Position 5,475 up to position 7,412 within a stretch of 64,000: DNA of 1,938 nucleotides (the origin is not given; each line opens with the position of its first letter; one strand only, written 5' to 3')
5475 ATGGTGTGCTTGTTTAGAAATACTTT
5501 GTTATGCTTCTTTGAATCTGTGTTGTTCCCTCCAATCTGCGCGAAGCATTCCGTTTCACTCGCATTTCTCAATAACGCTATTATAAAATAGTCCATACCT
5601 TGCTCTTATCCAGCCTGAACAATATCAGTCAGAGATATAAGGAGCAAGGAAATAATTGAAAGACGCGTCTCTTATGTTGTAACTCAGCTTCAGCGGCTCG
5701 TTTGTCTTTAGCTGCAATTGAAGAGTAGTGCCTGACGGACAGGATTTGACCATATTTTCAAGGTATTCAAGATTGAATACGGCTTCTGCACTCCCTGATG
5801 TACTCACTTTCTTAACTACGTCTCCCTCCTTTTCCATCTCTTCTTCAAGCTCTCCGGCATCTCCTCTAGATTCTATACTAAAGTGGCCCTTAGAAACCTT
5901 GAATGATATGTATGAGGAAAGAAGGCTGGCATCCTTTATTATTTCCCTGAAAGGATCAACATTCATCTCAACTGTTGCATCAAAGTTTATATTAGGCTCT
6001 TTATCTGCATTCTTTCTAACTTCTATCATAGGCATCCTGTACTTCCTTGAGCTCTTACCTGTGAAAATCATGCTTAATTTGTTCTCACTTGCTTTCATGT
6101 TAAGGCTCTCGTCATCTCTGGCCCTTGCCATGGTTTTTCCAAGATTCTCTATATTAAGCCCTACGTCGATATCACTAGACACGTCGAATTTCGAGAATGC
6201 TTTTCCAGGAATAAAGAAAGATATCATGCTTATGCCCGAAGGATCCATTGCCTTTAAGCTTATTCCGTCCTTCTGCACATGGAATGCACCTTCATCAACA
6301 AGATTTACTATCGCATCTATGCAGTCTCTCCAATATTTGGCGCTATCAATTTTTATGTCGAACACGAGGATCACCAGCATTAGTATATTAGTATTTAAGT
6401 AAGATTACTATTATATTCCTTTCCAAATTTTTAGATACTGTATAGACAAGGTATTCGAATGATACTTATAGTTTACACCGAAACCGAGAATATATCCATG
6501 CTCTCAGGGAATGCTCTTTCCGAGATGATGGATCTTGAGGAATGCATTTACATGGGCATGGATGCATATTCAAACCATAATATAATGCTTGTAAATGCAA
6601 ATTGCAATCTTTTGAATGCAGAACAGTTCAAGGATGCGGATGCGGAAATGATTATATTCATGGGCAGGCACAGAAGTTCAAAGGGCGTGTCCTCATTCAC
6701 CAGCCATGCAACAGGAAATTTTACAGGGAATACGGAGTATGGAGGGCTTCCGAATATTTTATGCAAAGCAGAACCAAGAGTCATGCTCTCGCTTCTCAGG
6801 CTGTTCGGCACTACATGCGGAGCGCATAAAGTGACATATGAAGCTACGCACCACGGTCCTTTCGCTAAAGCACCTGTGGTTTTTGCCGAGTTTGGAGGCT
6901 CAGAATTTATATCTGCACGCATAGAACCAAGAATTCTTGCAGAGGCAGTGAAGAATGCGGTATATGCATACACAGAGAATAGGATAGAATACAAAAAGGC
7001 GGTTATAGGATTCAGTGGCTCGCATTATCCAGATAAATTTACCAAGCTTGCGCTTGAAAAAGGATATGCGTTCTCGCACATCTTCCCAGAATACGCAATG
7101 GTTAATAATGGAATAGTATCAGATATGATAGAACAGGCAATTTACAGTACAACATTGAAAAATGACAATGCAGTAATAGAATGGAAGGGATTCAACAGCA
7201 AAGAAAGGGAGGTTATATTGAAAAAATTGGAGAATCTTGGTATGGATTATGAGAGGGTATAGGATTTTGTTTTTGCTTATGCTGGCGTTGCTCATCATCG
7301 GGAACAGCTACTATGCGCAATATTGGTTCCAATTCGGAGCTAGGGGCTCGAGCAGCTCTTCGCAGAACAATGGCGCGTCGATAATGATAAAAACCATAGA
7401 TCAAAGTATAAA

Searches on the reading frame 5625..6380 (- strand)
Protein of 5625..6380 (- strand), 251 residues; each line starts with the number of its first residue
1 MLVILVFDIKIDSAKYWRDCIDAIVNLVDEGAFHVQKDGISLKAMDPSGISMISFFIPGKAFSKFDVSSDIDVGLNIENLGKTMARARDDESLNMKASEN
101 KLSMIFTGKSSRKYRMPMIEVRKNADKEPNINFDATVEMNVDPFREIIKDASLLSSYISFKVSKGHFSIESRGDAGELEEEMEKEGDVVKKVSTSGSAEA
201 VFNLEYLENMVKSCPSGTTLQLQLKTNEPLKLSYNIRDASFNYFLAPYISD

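Call 3: search_protein_families(library=pfam, proteins=[window:5625-6380:-], max_evalue=1)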
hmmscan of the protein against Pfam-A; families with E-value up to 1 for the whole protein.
window:5625-6380:- (251 aa): 5 families
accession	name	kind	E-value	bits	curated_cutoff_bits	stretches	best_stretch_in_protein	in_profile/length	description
PF00705.23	PCNA_N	-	1.1e-15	57.9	20.3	1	7-116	2-111/127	Proliferating cell nuclear antigen, N-terminal domain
PF02747.20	PCNA_C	-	1.2e-13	51.8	23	1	129-247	3-126/128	Proliferating cell nuclear antigen, C-terminal domain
PF02144.21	Rad1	-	3.8e-05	23.3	24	1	27-214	21-235/257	Repair protein Rad1/Rec1/Rad17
PF02768.20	DNA_pol3_beta_3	-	0.0043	17.3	27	1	132-245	7-117/121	DNA polymerase III beta subunit, C-terminal domain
PF01299.22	Lamp2-like_luminal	-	0.17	12.1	27.2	0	90-136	57-104/148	Lysosome-associated membrane glycoprotein 2-like, luminal domains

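Call 4: search_protein_families(library=ncbifam, proteins=[window:5625-6380:-], max_evalue=1)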
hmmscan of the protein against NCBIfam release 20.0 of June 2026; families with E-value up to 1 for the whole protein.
window:5625-6380:- (251 aa): 7 families
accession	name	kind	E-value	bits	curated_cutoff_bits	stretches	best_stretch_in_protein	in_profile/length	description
NF002221.0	PRK01115.1-4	subfamily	2.9e-61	206.9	239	1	9-248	5-246/248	DNA polymerase sliding clamp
NF002219.0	PRK01115.1-2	equivalog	2.9e-59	200.5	293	1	7-250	2-246/247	DNA polymerase sliding clamp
NF002222.0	PRK01115.1-5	subfamily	4.2e-45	154.2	207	1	7-249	2-242/245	DNA polymerase sliding clamp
NF002220.0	PRK01115.1-3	subfamily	2.7e-42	145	284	1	9-248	3-244/246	DNA polymerase sliding clamp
TIGR00590.1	pcna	equivalog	2e-34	119.2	99.1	1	7-251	2-257/259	proliferating cell nuclear antigen (pcna)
NF002218.0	PRK01115.1-1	equivalog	2.5e-30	105.6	267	1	13-247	8-247/249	DNA polymerase sliding clamp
NF033952.2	AcrID1_fam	equivalog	0.024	15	30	1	127-163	19-55/93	AcrID1 family anti-CRISPR protein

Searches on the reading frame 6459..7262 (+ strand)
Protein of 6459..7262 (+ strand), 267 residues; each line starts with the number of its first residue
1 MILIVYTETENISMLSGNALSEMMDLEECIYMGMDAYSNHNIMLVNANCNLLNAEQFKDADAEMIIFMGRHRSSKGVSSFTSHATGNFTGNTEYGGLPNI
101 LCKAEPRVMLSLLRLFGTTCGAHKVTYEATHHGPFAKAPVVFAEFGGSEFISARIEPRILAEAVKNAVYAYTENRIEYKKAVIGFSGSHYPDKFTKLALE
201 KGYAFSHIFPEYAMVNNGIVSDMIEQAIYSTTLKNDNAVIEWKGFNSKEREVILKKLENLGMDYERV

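Call 3: search_protein_families(library=pfam, proteins=[window:6459-7262:+], max_evalue=1)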
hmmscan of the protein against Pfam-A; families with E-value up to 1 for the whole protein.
window:6459-7262:+ (267 aa): 1 family
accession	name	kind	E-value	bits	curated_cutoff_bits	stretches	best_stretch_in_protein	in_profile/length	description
PF04414.18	tRNA_deacylase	-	7.7e-47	159.9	33.6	1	60-263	3-203/205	D-aminoacyl-tRNA deacylase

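Call 4: search_protein_families(library=ncbifam, proteins=[window:6459-7262:+], max_evalue=1)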
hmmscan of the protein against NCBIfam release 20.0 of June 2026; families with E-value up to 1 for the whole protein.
window:6459-7262:+ (267 aa): 9 families
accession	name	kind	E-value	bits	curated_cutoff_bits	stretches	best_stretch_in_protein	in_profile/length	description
NF003072.0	PRK03995.1-4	equivalog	2.5e-52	178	272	1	1-265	1-269/271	D-aminoacyl-tRNA deacylase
NF003071.0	PRK03995.1-3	equivalog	2.3e-35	122.1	363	1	40-267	26-254/254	D-aminoacyl-tRNA deacylase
NF003074.0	PRK03995.1-6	equivalog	3.3e-32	111.8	481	1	3-264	3-269/272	D-aminoacyl-tRNA deacylase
NF011436.0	PRK14866.1-3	equivalog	2.8e-29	102.2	612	1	26-260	21-247/435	hypothetical protein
NF003073.0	PRK03995.1-5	equivalog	1.4e-26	93.2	562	1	61-263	85-282/297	D-aminoacyl-tRNA deacylase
NF003070.0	PRK03995.1-1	equivalog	2.8e-22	79.4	352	1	56-262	33-232/237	D-aminoacyl-tRNA deacylase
NF011435.0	PRK14866.1-1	equivalog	1.4e-21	76.9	622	1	54-241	65-248/441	hypothetical protein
NF011437.0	PRK14866.1-5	equivalog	5.6e-18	65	1107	1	52-228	59-239/524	hypothetical protein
NF011114.0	PRK14542.1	equivalog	0.051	13.3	250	1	192-244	35-86/137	nucleoside-diphosphate kinase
